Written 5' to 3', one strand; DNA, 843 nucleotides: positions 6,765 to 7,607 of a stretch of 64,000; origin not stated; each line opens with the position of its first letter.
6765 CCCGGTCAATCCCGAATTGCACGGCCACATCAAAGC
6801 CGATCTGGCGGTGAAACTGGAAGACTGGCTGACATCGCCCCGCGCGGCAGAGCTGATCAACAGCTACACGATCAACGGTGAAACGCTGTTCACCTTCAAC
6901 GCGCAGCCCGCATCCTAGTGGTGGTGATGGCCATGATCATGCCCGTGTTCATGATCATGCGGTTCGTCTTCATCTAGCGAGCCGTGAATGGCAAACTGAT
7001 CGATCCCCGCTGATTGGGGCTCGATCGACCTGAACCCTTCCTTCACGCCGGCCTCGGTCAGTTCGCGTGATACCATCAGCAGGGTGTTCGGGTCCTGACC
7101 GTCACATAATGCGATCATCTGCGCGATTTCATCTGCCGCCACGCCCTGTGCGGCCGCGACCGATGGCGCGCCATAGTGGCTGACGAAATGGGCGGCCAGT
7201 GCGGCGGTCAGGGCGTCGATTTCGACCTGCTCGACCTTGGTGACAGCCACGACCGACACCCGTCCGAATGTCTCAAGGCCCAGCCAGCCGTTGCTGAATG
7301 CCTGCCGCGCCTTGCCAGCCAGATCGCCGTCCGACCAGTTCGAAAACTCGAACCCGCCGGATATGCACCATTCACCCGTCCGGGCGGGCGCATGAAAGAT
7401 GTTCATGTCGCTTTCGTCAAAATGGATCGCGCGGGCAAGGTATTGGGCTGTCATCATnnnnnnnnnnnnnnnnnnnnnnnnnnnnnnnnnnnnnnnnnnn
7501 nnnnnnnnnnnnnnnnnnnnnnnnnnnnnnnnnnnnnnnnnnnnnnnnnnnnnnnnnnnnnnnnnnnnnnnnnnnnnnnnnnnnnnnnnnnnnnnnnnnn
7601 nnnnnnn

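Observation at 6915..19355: Formate dehydrogenase flanked by a two-winged, 12-kb accessory cluster made mostly of proteins with no assigned function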

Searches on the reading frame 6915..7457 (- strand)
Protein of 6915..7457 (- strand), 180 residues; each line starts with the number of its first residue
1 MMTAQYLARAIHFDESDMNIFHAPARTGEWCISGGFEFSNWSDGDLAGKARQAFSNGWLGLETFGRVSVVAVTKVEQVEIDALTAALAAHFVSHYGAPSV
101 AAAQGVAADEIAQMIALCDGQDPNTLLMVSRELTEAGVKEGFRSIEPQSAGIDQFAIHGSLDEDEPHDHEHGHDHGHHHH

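Call 5: search_protein_families(library=pfam, proteins=[window:6915-7457:-], max_evalue=0.01)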
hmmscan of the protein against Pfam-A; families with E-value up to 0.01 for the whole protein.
window:6915-7457:- (180 aa): 1 family
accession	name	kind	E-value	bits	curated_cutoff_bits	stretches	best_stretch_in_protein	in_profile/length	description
PF20115.4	DUF6505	-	1.9e-77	258.7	23.9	1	7-163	3-159/159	Family of unknown function (DUF6505)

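Call 6: search_protein_families(library=ncbifam, proteins=[window:6915-7457:-], max_evalue=0.01)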
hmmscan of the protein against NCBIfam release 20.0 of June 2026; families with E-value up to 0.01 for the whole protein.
window:6915-7457:- (180 aa): 0 families

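Call 9: search_solved_structures(query=window:6915-7457:-, max_evalue=1)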
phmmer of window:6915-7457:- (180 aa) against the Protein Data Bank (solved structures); distinct sequences matched with E-value up to 1: 1.
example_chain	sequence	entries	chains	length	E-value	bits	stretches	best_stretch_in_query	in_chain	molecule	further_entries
1dd3_A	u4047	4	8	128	0.11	15.7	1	85-165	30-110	50S RIBOSOMAL PROTEIN L7/L12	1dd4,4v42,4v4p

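Call 39: find_homologous_proteins(query=window:6915-7457:-, max_evalue=0.001)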
Query window:6915-7457:- (180 aa): 3377 proteins with E <= 0.001 among 3658 candidates; the best 120 are listed.
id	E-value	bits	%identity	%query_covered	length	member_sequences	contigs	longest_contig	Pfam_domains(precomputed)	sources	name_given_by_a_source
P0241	9.1e-116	402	100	99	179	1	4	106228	PF20115.5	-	-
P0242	1.8e-89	316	84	92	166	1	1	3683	PF20115.5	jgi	jgi:hypothetical protein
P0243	2.4e-89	316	85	93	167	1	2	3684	PF20115.5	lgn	-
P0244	4.1e-89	315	82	93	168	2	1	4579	PF20115.5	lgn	-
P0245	1.2e-88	314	84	93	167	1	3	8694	PF20115.5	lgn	-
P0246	1.9e-87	310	83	93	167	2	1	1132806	PF20115.5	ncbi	-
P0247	6.1e-87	308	81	93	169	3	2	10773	PF20115.5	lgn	-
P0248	1.9e-86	307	82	93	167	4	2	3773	PF20115.5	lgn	-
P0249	8.1e-86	304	84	91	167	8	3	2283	PF20115.5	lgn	-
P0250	8.5e-86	304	82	93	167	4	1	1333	PF20115.5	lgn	-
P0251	1.1e-85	304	82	90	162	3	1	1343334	PF20115.5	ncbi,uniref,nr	ncbi:DUF6505 family protein [Cognatiyoonia sp. IB215446]|uniref:DUF6505 family protein n=1 Tax=Cogna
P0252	6.3e-85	302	83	93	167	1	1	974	PF20115.5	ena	-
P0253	1.9e-84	300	83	90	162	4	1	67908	PF20115.5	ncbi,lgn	ncbi:MAG: DUF6505 family protein [Pseudomonadota bacterium]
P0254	3.2e-84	299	79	93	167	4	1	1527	PF20115.5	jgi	jgi:hypothetical protein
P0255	4.7e-84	299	82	91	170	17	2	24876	PF20115.5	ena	-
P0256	6.1e-84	298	81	93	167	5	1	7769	PF20115.5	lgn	-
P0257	1.1e-83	297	79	93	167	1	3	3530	PF20115.5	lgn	-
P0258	1.2e-83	297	81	91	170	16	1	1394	PF20115.5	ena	-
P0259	1.8e-83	297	81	92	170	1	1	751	PF20115.5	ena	-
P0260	5.1e-83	295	81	93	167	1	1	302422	PF20115.5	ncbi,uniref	ncbi:DUF6505 family protein [Loktanella agnita]|uniref:DUF6505 family protein n=1 Tax=Loktanella agn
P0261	8.3e-83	295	79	93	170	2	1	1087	PF20115.5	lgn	-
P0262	8.5e-83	295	83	90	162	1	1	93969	PF20115.5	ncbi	-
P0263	1.7e-82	294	77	86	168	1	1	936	PF20115.5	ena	-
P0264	3.4e-82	293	81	90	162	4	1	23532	PF20115.5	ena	-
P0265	4.6e-82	292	77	93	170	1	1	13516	PF20115.5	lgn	-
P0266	9.4e-82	291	76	93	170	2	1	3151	PF20115.5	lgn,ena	-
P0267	2.0e-81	290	78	90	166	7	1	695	PF20115.5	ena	-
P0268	7.0e-81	288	77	93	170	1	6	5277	PF20115.5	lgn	-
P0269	1.4e-80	287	76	89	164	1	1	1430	PF20115.5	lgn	-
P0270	2.5e-80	287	78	89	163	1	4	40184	PF20115.5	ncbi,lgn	-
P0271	3.7e-80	286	79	91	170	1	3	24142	PF20115.5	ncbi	ncbi:MAG: DUF6505 family protein [Paracoccaceae bacterium]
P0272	5.1e-80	286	77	91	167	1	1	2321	PF20115.5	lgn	-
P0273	5.7e-80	285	77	91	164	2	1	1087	PF20115.5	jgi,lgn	jgi:hypothetical protein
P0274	1.4e-79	284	72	88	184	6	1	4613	PF20115.5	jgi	jgi:hypothetical protein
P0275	2.3e-79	283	78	89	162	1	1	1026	PF20115.5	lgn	-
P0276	3.6e-79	283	78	88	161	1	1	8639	PF20115.5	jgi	jgi:hypothetical protein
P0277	3.9e-79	283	78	89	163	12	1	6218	PF20115.5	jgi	jgi:hypothetical protein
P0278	4.9e-79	282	76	89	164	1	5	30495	PF20115.5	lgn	-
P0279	8.6e-79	282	78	89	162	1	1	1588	PF20115.5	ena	-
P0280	1.1e-78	281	78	87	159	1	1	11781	PF20115.5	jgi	-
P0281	1.2e-78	281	76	89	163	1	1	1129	PF20115.5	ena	-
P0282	1.4e-78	281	76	89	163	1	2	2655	PF20115.5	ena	-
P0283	1.6e-78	281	77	89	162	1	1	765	PF20115.5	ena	-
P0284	2.1e-78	280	76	91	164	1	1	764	PF20115.5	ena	-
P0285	2.2e-78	280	77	89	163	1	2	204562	PF20115.5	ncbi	ncbi:MAG: DUF6505 family protein [Sulfitobacter sp.]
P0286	2.5e-78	280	76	89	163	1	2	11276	PF20115.5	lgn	-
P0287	2.9e-78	280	77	89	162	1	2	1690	PF20115.5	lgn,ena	-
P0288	2.9e-78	280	72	96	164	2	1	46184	PF20115.5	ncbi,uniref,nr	ncbi:DUF6505 family protein [Tateyamaria pelophila]|uniref:DUF6505 family protein n=1 Tax=Tateyamari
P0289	3.1e-78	280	77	89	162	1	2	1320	PF20115.5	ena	-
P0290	3.2e-78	280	77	89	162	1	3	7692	PF20115.5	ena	-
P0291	3.3e-78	280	77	89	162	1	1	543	PF20115.5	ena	-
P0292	3.4e-78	280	76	91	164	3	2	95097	PF20115.5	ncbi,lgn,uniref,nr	ncbi:hypothetical protein Z946_25 [Sulfitobacter noctilucicola]|uniref:Uncharacterized protein n=1 T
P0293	3.9e-78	279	77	89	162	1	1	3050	PF20115.5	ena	-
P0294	4.3e-78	279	76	89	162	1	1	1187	PF20115.5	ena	-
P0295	4.6e-78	279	74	88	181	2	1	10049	PF20115.5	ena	-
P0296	5.1e-78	279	75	89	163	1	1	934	PF20115.5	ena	-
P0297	7.4e-78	279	77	88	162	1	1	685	PF20115.5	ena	-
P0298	7.6e-78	279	75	91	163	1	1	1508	PF20115.5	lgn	-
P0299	8.5e-78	278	73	86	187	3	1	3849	PF20115.5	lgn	-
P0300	8.5e-78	278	76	89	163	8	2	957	PF20115.5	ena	-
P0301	8.6e-78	278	72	86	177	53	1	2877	PF20115.5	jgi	jgi:hypothetical protein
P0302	9.2e-78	278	71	88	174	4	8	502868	PF20115.5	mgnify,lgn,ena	mgnify:CR=1 FL=1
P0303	9.2e-78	278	76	89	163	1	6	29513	PF20115.5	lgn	-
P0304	1.1e-77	278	76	89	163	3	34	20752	PF20115.5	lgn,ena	-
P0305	1.2e-77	278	77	91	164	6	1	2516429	PF20115.5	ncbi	-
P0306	1.2e-77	278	75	89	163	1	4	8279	PF20115.5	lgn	-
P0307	1.6e-77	277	77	91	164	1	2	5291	PF20115.5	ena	-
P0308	1.6e-77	277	75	91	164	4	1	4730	PF20115.5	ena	-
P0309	2.3e-77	277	75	92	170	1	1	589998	PF20115.5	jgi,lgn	jgi:hypothetical protein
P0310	3.1e-77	277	70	97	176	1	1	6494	PF20115.5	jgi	jgi:hypothetical protein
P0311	3.2e-77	276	75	91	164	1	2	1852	PF20115.5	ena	-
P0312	3.8e-77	276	77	91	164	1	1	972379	PF20115.5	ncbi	-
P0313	3.8e-77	276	75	89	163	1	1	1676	PF20115.5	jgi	-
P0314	4.0e-77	276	76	89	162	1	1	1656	PF20115.5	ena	-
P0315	4.2e-77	276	75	91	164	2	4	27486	PF20115.5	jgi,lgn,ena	jgi:hypothetical protein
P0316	4.2e-77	276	77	88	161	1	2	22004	PF20115.5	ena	-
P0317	4.5e-77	276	75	88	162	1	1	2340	PF20115.5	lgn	-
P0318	4.6e-77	276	76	87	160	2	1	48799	PF20115.5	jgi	-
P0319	4.9e-77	276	75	88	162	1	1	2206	PF20115.5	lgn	-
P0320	6.9e-77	275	75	91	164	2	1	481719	PF20115.5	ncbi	-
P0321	8.6e-77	275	75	89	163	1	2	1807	PF20115.5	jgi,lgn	jgi:hypothetical protein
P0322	1.1e-76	275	76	88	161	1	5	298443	PF20115.5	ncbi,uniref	ncbi:DUF6505 family protein [Planktotalea sp.]|uniref:DUF6505 family protein n=1 Tax=Planktotalea sp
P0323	1.3e-76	274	70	89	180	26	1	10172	PF20115.5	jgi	jgi:hypothetical protein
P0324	1.4e-76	274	75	91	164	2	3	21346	PF20115.5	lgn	-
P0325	1.7e-76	274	76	91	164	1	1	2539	PF20115.5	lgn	-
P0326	1.8e-76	274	74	91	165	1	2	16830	PF20115.5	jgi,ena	-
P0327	2.0e-76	274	76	91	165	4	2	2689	PF20115.5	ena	-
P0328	2.1e-76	274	78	87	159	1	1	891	PF20115.5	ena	-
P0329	2.2e-76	274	75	89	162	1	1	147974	PF20115.5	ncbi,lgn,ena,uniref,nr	ncbi:DUF6505 family protein [uncultured Tateyamaria sp.]|uniref:DUF6505 family protein n=1 Tax=uncul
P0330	2.3e-76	274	71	89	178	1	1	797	PF20115.5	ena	-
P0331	3.2e-76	273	74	89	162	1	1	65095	PF20115.5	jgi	jgi:hypothetical protein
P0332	3.3e-76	273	76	89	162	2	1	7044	PF20115.5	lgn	-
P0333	3.5e-76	273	75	91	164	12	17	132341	PF20115.5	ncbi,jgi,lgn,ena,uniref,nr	ncbi:DUF6505 family protein [Sulfitobacter geojensis]|jgi:hypothetical protein|uniref:Uncharacterize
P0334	3.6e-76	273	75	88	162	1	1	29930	PF20115.5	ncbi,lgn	ncbi:MAG: DUF6505 family protein [Sulfitobacter sp.]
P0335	4.7e-76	273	75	91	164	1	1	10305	PF20115.5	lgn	-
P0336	5.0e-76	273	76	88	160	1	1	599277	PF20115.5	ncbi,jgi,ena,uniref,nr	ncbi:DUF6505 family protein [uncultured Sulfitobacter sp.]|uniref:DUF6505 family protein n=1 Tax=unc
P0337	5.2e-76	273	78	88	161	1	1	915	PF20115.5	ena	-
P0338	5.7e-76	272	74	91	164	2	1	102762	PF20115.5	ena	-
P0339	6.6e-76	272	75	91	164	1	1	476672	PF20115.5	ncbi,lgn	-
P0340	6.7e-76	272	77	88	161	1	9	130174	PF20115.5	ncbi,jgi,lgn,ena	jgi:hypothetical protein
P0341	6.9e-76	272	76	88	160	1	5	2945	PF20115.5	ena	-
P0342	6.9e-76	272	78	87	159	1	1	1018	PF20115.5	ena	-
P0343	7.8e-76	272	76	87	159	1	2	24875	PF20115.5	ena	-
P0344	7.8e-76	272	78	87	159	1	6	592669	PF20115.5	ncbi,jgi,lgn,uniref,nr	ncbi:DUF6505 family protein [Sedimentitalea arenosa]|jgi:hypothetical protein|uniref:Uncharacterized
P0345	8.1e-76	272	75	91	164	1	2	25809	PF20115.5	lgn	-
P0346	8.2e-76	272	75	91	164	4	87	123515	PF20115.5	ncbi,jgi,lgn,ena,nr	ncbi:MAG: DUF6505 family protein [Sulfitobacter sp.]|jgi:hypothetical protein|nr:DUF6505 family prot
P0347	8.6e-76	272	75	88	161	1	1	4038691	PF20115.5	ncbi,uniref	ncbi:DUF6505 family protein [Sulfitobacter sp. JB4-11]|uniref:DUF6505 family protein n=1 Tax=Sulfito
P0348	8.8e-76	272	77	88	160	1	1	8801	PF20115.5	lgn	-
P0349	8.8e-76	272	75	91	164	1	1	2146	PF20115.5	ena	-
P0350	8.9e-76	272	77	88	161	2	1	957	PF20115.5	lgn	-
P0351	9.6e-76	272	76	91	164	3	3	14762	PF20115.5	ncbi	-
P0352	9.6e-76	272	75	87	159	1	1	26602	PF20115.5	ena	-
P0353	1.0e-75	272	75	89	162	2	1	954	PF20115.5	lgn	-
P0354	1.0e-75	272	75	91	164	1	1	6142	PF20115.5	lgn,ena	-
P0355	1.0e-75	272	75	91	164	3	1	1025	PF20115.5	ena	-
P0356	1.0e-75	272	75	91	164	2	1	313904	PF20115.5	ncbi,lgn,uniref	ncbi:DUF6505 family protein [Roseobacter sp.]|uniref:DUF6505 family protein n=1 Tax=Roseobacter sp. 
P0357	1.1e-75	271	78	88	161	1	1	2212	PF20115.5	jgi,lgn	-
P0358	1.1e-75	271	74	91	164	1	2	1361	PF20115.5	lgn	-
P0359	1.1e-75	271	75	91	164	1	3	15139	PF20115.5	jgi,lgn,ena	-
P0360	1.2e-75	271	76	88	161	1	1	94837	PF20115.5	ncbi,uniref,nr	ncbi:hypothetical protein Z945_3704 [Sulfitobacter noctilucae]|uniref:DUF6505 family protein n=1 Tax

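Call 48: predict_structure(alignment_id=A2)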
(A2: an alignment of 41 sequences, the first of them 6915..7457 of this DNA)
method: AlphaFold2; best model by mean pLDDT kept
length: 180 residues; sequences in the alignment: 41
mean_pLDDT: 54.9   pTM: 0.51
mean pLDDT of the five models: 54.9, 53.6, 52.9, 51.3, 50.2
residues with pLDDT >= 90: 0; 70-90: 45; 50-70: 46; < 50: 89
segments of 3 or more residues with pLDDT < 50: 14-65, 147-180
pLDDT, mean of each block of 10 residues (from residue 1): 62 46 39 38 45 43 48 74 77 75 78 73 65 55 56 35 39 40
secondary structure, 60 per line:
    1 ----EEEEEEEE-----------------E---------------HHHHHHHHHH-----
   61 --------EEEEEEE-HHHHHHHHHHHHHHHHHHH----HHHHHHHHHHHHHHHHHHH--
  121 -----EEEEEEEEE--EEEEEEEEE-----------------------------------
elements in order: E5-12 H46-55 E69-75 H77-95 H100-118 E126-134 E137-145

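Call 73: search_solved_structures(query=A2, max_evalue=10)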
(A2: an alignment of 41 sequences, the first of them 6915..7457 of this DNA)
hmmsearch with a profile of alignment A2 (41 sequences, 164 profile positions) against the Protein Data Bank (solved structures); distinct sequences matched with E-value up to 10: 6.
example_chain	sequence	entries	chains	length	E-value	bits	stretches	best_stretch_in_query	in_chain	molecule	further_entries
6u1s_A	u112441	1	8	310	0.0018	21.2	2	60-122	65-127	de novo designed 16-helix transmembrane nanopore, TMHC8_R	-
1dd3_A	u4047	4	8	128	0.019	17.8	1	67-144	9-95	50S RIBOSOMAL PROTEIN L7/L12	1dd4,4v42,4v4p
7nyb_A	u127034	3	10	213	1.1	12.1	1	42-80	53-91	tRNA (guanine-N(7)-)-methyltransferase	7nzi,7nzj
2fca_A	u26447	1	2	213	1.1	12.1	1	42-80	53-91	tRNA (guanine-N(7)-)-methyltransferase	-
5k7v_A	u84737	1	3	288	2.2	11.1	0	73-144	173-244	Designed protein HR00C3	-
6vfh_B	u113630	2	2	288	9.6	9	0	58-125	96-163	T33_dn10B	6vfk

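Call 81: search_protein_families(library=pfam, proteins=[window:6915-7457:-], max_evalue=5)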
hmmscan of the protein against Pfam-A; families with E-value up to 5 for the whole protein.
window:6915-7457:- (180 aa): 1 family
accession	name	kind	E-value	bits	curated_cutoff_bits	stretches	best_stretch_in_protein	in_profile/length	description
PF20115.4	DUF6505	-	1.9e-77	258.7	23.9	1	7-163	3-159/159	Family of unknown function (DUF6505)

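Call 98: fold_search(model_id=the predicted structure, library=pdb)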
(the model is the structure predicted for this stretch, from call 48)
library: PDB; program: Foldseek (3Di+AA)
matches with E <= 10: 275; with E <= 0.001: 0
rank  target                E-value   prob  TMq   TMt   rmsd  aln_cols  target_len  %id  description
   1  9cq3_C                4.1e-01  0.08  0.14  0.11  10.6        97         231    9  The gap-filling complex with Pol mu engaged in the NHEJ pathway (released 2025-04-23)
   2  8k5p_O                6.6e-01  0.08  0.21  0.12  13.3       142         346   12  Cryo-EM structure of yeast Rat1-bound Pol II pre-termination transcription complex 2 (Pol II Rat1-PTTC2) (released 2024-01-31)
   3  9n82_c                6.6e-01  0.05  0.13  0.11  10.5        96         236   11  The ligation (AMP-Lys) complex in the NHEJ pathway (released 2025-04-23)
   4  1dt9                  7.5e-01  0.15  0.23  0.13   6.6        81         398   16  THE CRYSTAL STRUCTURE OF HUMAN EUKARYOTIC RELEASE FACTOR ERF1-MECHANISM OF STOP CODON RECOGNITION AND PEPTIDYL-TRNA HYDR (released 2000-02-02)
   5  9cc5_A                7.5e-01  0.12  0.17  0.21  10.2        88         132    7  De novo design of high-affinity protein binders to bio active peptide Amylin (released 2025-05-14)
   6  9j0v                  8.4e-01  0.10  0.16  0.13   8.2        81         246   12  Crystal structure of monomeric PLP-dependent transaminase from Desulfobacula toluolica in P 21 21 21 space group (released 2024-09-18)
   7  2mq9_MODEL_1_A        8.4e-01  0.08  0.20  0.23  17.1       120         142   18  Solution structure of E55Q mutant of eRF1 N-domain (released 2015-07-01)
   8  9n81_C                9.5e-01  0.05  0.14  0.11  10.8       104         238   10  A gap-filling complex with Pol mu engaged in the NHEJ Pathway (released 2025-04-23)
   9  9e77_F                1.1e+00  0.09  0.11  0.07   8.8        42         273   14  Cryo-EM structure of CSN-N8 in complex with CSN5i-3 (released 2025-12-03)
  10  1huu_A                1.1e+00  0.04  0.13  0.23  13.6        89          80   12  DNA-BINDING PROTEIN HU FROM BACILLUS STEAROTHERMOPHILUS (released 1999-01-13)
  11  3sr2_D                1.1e+00  0.03  0.14  0.12   9.2        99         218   11  Crystal Structure of Human XLF-XRCC4 Complex (released 2011-07-20)
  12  4wsn_F                1.2e+00  0.07  0.11  0.07  10.6        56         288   14  Crystal structure of the COP9 signalosome, a P1 crystal form (released 2015-12-23)
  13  2qm4_B                1.2e+00  0.05  0.14  0.11  10.6        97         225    9  Crystal structure of human XLF/Cernunnos, a non-homologous end-joining factor (released 2007-12-11)
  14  7wh4_A                1.3e+00  0.05  0.14  0.21  12.2        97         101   10  Crystal structure of the PadR-family transcriptional regulator Rv3488 of Mycobacterium tuberculosis H37Rv in complex w (released 2022-02-09)
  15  9qo4_F                1.3e+00  0.02  0.11  0.07  15.1       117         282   11  Dissociation-state-3 of 9-subunit CSN and SCF (SKP1-SKP2-CKS1) complex (released 2026-02-04)
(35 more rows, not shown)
